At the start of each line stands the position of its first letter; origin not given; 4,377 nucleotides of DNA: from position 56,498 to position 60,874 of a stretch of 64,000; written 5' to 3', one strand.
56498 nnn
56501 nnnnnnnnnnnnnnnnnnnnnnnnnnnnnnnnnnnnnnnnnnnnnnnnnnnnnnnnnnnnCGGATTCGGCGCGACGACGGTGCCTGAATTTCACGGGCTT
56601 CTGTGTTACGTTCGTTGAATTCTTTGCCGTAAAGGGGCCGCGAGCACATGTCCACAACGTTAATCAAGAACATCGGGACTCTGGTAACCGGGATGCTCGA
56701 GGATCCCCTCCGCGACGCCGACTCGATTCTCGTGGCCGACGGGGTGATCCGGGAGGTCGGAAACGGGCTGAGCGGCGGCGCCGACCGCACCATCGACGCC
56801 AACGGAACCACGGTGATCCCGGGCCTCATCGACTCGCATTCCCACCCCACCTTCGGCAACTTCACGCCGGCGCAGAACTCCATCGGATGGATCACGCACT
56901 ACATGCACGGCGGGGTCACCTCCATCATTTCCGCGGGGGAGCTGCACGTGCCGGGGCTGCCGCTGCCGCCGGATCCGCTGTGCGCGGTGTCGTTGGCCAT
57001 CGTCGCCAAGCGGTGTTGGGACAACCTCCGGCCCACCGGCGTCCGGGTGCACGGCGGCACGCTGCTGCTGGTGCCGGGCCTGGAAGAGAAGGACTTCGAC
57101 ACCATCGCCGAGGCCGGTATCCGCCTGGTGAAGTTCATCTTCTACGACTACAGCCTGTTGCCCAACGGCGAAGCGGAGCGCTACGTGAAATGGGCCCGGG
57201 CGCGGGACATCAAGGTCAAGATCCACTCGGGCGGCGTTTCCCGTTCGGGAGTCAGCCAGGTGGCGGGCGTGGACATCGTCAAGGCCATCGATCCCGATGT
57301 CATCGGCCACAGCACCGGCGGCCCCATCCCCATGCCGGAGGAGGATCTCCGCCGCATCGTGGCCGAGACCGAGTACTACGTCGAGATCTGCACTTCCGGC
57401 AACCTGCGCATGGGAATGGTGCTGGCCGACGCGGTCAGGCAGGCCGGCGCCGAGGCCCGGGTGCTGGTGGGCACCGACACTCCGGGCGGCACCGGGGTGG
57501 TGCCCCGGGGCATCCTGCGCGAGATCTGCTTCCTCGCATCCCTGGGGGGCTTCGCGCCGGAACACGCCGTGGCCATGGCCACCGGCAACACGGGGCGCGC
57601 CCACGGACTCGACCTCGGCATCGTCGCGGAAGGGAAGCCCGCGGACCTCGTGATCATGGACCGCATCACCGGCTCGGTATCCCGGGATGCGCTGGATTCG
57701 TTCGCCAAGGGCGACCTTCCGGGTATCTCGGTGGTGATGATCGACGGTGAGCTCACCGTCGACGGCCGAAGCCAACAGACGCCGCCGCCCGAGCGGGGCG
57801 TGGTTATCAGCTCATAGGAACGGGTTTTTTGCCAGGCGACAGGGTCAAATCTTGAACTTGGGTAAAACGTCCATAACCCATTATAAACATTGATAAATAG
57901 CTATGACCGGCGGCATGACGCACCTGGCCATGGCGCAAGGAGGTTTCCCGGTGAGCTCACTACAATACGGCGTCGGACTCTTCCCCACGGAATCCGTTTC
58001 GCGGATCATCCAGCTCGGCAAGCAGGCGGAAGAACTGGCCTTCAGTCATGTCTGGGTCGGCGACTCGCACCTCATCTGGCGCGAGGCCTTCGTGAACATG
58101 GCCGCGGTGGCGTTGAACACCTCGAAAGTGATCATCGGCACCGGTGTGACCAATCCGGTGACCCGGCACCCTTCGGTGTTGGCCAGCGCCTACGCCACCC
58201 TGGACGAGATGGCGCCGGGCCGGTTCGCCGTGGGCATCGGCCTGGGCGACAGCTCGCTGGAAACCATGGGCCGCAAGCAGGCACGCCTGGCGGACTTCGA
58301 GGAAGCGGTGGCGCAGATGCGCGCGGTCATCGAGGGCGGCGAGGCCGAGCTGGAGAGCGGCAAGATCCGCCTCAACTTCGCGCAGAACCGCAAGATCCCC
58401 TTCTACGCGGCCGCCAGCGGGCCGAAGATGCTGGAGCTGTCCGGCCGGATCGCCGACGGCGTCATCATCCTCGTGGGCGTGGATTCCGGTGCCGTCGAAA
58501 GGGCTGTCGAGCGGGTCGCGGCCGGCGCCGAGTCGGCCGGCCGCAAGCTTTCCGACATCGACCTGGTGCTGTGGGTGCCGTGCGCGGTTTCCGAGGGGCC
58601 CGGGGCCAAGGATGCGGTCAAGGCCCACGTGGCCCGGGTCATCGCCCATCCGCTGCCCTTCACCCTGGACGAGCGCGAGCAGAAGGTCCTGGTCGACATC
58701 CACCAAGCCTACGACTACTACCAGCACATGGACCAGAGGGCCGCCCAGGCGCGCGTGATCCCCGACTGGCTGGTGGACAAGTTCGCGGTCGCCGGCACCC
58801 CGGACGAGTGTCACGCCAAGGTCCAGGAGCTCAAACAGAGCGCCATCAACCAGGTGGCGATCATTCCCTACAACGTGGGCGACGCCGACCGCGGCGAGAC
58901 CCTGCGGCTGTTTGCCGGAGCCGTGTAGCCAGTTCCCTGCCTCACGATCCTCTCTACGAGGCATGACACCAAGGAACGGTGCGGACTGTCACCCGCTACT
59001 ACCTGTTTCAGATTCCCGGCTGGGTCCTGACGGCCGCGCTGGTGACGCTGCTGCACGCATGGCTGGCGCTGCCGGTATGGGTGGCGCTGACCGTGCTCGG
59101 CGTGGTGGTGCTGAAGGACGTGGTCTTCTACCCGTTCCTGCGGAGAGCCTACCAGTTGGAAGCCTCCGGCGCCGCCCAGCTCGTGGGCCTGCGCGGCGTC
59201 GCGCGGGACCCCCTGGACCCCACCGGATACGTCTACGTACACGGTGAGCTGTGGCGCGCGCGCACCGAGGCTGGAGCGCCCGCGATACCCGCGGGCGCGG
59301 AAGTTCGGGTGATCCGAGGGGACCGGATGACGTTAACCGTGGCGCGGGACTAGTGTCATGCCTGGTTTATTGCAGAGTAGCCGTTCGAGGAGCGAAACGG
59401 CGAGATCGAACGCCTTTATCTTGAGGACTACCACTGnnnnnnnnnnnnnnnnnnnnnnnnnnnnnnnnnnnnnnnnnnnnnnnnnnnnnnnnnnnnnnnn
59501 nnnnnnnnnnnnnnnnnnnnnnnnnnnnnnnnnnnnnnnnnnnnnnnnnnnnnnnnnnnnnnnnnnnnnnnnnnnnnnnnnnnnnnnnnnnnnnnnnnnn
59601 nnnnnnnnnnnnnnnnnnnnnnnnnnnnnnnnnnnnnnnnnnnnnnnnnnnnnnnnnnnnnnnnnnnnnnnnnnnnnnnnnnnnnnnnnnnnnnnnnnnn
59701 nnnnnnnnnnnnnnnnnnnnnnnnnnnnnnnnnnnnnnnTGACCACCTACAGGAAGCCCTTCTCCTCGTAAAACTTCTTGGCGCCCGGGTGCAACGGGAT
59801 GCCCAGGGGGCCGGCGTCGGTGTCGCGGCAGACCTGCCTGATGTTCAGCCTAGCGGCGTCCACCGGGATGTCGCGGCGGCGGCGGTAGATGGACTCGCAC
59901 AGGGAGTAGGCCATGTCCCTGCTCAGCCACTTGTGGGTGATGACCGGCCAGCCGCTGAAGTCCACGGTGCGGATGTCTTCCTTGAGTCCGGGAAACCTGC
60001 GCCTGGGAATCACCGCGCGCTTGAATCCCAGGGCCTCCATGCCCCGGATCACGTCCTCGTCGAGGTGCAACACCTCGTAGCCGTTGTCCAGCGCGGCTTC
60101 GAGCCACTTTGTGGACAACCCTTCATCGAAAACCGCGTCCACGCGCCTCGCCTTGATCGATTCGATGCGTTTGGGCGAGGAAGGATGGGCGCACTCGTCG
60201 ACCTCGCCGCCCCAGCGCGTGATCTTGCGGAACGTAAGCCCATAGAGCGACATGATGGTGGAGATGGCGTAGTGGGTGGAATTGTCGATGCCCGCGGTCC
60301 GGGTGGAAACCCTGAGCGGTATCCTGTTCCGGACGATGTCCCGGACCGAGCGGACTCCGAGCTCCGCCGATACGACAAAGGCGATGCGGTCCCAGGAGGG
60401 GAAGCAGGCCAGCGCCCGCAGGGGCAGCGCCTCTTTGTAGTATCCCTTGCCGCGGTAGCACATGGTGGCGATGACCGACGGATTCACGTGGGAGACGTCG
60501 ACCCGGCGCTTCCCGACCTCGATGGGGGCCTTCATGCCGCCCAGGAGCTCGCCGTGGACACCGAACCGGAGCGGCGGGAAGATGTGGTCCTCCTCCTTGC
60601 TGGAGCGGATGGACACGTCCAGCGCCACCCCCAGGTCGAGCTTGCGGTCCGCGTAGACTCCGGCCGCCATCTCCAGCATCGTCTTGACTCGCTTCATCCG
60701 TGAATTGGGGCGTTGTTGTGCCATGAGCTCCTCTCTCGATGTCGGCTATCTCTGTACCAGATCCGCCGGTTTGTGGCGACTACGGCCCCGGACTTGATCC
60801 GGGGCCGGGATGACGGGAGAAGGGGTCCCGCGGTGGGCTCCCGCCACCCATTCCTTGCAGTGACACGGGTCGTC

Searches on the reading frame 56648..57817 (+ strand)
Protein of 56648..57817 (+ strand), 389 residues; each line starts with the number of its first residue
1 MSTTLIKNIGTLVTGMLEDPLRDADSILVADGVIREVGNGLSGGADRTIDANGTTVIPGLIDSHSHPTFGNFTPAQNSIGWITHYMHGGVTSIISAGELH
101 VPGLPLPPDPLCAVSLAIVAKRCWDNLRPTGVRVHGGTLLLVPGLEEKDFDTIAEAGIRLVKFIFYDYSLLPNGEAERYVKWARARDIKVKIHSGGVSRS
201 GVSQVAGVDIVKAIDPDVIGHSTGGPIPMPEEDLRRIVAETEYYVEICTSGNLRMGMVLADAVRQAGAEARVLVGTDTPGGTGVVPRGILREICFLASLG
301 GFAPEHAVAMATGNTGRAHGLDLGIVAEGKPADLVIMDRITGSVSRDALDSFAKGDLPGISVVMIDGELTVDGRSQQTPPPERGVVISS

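Call 18: search_protein_families(library=pfam, proteins=[window:56648-57817:+], max_evalue=0.00001)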
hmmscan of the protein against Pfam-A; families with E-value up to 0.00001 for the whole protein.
window:56648-57817:+ (389 aa): 2 families
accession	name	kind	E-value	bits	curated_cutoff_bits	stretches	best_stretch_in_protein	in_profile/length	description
PF01979.26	Amidohydro_1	-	1.4e-15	57.8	25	1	55-369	1-344/345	Amidohydrolase family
PF07969.17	Amidohydro_3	-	1.3e-12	48.4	29.7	0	47-70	1-24/472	Amidohydrolase family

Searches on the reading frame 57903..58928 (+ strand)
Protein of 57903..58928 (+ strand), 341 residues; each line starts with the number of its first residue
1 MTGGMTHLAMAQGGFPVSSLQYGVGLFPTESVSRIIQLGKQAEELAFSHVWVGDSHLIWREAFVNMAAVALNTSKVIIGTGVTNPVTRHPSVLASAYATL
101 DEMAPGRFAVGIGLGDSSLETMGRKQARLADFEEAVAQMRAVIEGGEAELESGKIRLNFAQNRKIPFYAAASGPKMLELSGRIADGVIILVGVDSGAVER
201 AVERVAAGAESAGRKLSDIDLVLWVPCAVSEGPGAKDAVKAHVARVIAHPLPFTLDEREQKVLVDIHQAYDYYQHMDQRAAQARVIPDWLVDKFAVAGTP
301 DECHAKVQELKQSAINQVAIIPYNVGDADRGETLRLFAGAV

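Call 18: search_protein_families(library=pfam, proteins=[window:57903-58928:+], max_evalue=0.00001)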
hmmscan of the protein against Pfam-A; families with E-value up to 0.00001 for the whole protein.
window:57903-58928:+ (341 aa): 1 family
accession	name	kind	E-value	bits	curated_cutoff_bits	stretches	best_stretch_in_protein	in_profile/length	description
PF00296.26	Bac_luciferase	-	1.1e-58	199.5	27.9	1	30-316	20-313/314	Luciferase-like monooxygenase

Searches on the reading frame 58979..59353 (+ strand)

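Call 18: search_protein_families(library=pfam, proteins=[window:58979-59353:+], max_evalue=0.00001)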
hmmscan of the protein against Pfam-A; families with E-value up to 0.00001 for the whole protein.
window:58979-59353:+ (124 aa): 1 family
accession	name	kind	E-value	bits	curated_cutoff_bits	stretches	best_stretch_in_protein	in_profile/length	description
PF01957.25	NfeD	-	4.3e-15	56.1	29.1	1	66-122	2-56/57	NfeD-like C-terminal, partner-binding domain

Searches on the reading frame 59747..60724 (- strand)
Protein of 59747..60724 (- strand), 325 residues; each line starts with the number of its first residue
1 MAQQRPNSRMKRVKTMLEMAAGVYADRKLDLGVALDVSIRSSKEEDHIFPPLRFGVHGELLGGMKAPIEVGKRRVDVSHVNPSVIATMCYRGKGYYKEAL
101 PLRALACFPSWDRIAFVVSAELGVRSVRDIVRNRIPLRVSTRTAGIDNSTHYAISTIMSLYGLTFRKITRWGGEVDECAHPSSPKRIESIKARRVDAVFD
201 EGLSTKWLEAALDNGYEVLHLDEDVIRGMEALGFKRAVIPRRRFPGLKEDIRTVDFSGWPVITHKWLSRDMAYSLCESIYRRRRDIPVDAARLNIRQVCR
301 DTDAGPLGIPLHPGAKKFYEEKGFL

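Call 18: search_protein_families(library=pfam, proteins=[window:59747-60724:-], max_evalue=0.00001)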
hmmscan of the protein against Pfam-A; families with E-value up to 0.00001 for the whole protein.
window:59747-60724:- (325 aa): 1 family
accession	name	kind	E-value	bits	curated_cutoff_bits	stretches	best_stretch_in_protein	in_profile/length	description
PF16868.10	NMT1_3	-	2.5e-14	54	27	1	71-323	49-289/289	NMT1-like family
